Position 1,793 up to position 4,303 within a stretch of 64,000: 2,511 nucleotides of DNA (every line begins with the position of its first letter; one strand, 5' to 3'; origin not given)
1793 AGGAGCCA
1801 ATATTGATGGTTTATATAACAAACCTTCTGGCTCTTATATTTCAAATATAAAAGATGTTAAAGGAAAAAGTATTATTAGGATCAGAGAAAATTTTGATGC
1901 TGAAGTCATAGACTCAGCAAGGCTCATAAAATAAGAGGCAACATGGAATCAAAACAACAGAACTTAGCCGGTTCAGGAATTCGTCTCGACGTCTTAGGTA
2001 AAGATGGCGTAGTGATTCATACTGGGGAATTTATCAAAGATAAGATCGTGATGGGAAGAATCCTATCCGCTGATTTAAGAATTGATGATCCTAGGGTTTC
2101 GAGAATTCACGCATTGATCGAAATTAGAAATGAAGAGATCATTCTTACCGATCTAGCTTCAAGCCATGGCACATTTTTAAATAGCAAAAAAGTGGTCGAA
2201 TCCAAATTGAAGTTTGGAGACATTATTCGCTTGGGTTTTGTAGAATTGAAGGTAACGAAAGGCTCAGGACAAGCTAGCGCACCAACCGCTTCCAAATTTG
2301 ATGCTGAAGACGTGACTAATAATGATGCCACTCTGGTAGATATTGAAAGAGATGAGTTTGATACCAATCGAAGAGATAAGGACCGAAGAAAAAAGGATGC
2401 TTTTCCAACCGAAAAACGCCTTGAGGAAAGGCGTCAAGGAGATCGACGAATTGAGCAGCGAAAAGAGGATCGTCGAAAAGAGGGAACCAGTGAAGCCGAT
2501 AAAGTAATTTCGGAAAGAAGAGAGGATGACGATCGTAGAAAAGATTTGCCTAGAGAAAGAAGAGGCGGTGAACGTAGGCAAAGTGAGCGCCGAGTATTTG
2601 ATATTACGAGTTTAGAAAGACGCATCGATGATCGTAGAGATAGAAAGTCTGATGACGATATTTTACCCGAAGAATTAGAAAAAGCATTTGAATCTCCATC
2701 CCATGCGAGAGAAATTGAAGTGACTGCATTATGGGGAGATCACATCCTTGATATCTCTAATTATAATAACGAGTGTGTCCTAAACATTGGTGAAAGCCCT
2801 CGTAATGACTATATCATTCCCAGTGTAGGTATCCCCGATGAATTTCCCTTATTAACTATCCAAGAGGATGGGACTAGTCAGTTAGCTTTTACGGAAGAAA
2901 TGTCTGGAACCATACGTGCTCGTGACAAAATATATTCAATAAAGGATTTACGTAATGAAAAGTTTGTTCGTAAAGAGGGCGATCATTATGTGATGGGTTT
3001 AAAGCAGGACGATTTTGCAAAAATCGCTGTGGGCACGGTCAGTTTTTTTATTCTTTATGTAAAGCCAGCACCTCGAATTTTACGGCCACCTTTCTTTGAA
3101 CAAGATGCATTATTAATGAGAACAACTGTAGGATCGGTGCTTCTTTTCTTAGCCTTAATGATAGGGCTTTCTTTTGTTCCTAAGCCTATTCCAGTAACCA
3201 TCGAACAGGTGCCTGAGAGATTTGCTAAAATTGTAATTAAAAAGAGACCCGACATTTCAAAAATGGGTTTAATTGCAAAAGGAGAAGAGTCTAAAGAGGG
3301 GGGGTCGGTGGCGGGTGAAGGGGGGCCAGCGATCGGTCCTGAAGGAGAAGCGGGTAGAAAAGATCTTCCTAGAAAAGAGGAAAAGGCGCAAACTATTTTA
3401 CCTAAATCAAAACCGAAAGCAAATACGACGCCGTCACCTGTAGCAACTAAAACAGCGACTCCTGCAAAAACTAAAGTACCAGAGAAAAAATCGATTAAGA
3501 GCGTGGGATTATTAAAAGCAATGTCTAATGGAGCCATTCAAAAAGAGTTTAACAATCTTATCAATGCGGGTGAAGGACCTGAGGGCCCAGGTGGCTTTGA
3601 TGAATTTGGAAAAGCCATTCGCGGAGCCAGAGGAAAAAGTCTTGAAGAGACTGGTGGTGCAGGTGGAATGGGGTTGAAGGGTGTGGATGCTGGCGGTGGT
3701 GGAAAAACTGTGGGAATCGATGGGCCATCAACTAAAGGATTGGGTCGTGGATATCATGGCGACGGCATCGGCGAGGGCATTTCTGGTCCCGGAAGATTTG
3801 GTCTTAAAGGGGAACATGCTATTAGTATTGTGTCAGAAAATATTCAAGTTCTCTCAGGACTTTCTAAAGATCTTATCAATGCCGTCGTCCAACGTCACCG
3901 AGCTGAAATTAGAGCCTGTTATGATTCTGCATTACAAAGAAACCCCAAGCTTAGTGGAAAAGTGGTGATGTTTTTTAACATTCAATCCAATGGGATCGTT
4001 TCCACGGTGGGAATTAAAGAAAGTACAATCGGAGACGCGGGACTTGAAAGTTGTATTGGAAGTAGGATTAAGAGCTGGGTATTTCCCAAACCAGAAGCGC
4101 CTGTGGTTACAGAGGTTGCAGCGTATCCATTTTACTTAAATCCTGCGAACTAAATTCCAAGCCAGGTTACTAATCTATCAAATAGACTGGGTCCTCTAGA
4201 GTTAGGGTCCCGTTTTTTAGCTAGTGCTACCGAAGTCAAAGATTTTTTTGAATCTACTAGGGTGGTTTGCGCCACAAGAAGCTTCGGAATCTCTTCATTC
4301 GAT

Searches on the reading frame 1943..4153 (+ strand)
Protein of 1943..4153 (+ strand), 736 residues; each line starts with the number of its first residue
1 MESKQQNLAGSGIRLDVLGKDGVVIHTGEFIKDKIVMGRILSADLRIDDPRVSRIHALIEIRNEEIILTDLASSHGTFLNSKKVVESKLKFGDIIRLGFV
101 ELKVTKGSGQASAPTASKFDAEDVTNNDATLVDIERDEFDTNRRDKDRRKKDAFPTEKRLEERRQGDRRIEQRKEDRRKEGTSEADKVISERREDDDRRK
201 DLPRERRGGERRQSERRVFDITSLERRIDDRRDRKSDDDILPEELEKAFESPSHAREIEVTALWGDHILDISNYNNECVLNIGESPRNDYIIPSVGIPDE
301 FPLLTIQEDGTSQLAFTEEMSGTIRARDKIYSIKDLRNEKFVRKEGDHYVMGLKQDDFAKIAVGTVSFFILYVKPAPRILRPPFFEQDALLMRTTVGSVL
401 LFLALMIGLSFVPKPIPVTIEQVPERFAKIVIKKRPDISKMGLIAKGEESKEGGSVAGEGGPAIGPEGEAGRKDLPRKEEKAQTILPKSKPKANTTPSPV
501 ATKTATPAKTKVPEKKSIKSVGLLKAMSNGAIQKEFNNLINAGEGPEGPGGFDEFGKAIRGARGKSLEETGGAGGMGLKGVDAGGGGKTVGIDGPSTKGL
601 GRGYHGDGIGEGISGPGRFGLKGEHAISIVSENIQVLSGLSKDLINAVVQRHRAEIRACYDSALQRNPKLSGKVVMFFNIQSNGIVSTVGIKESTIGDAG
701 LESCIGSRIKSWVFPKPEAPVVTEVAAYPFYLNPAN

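Call 70: search_protein_families(library=pfam, proteins=[window:1943-4153:+], max_evalue=0.01)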
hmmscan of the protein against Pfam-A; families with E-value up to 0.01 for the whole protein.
window:1943-4153:+ (736 aa): 2 families
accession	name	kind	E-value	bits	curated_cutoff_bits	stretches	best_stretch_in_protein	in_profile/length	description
PF00498.31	FHA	-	2.5e-16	60.3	20.7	1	35-98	1-67/67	FHA domain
PF16697.10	Yop-YscD_cpl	-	1.1e-11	45.3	33.2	1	31-105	15-91/94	Inner membrane component of T3SS, cytoplasmic domain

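Call 72: search_protein_families(library=ncbifam, proteins=[window:1943-4153:+], max_evalue=0.01)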
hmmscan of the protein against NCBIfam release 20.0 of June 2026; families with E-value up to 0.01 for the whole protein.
window:1943-4153:+ (736 aa): 6 families
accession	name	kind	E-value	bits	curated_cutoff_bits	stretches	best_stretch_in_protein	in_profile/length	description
NF033760.1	gliding_GltG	equivalog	2.2e-80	271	650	2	258-735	204-648/650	adventurous gliding motility protein GltG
NF033768.1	myxo_SS_tail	domain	6.4e-28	96.7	40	1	640-732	1-91/92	AgmX/PglI C-terminal domain-containing protein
NF033761.1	gliding_GltJ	equivalog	6.8e-12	45.3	450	1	639-718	580-659/671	adventurous gliding motility protein GltJ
NF049868.1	FhaB_Rv0019c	equivalog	4.8e-08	33.2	125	1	32-99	85-153/158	FHA domain-containing protein FhaB/FipA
NF052573.1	HisKinEspAMyxo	equivalog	7.7e-08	30.8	1400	1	34-100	47-114/755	serine histidine kinase EspA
NF041660.2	oxygluDhInhib_OdhI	equivalog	6.2e-06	26.1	200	1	33-101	56-124/130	oxoglutarate dehydrogenase inhibitor Odhl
